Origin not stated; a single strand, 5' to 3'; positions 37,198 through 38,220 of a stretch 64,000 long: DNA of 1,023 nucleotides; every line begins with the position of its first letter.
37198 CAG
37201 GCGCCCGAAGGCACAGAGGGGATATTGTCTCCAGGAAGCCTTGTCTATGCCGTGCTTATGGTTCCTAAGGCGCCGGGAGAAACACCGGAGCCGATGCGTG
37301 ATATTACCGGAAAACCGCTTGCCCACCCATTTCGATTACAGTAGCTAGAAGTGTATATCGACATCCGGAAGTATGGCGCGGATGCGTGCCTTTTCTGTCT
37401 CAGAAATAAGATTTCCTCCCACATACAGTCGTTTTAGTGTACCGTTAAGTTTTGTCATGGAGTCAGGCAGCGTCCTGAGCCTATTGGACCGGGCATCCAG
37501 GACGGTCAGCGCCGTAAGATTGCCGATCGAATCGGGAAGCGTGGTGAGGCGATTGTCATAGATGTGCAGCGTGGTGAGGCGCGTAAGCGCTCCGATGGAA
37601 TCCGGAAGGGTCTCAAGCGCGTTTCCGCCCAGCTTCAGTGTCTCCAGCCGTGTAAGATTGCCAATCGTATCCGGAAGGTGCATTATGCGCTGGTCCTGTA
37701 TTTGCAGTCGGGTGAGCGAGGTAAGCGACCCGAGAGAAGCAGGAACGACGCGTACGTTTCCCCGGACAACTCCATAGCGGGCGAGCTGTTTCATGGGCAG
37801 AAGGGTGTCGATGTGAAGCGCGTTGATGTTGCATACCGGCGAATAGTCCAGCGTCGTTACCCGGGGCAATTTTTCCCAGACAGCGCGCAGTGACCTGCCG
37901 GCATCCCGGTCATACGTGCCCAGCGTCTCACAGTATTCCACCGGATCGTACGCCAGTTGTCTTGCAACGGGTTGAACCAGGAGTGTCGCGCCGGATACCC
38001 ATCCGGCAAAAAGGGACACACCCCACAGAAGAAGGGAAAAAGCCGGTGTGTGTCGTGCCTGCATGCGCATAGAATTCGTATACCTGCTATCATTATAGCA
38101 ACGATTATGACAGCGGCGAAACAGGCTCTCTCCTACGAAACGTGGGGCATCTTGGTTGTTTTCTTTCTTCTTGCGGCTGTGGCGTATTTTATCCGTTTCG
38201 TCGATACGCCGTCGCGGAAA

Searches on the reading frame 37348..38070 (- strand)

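Call 29: search_protein_families(library=pfam, proteins=[window:37348-38070:-], max_evalue=0.01)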
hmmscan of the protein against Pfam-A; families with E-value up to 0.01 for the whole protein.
window:37348-38070:- (241 aa): 8 families
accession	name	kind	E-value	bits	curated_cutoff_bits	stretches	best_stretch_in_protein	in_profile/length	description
PF23598.1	LRR_14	-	3.7e-19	69.1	40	2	112-172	42-102/353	Leucine-rich repeat region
PF12799.13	LRR_4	-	2.4e-14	53.5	27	2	163-202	1-40/44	Leucine Rich repeats (2 copies)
PF13855.12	LRR_8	-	1.6e-13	50.6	27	2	118-175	2-61/61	Leucine rich repeat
PF00560.39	LRR_1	-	3.3e-11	41.5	20.6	0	164-185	1-23/23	Leucine Rich Repeat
PF23286.1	LRR_13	-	2.7e-06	27.7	30.1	0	152-210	16-75/210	Disease resistance protein RPS4B-like, leucine-rich repeats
PF25019.1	LRR_R13L1-DRL21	-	0.00038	20.8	27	0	87-148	62-125/127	R13L1/DRL21 LRRs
PF25013.1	LRR_Zer-1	-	0.00052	20.6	27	0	137-197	5-65/137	Zer-1-like, Leucine-rich repeats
PF23211.1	LRR_LRWD1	-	0.0018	18.4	28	0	131-178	32-79/190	Leucine-rich repeat and WD repeat-containing protein 1, LRR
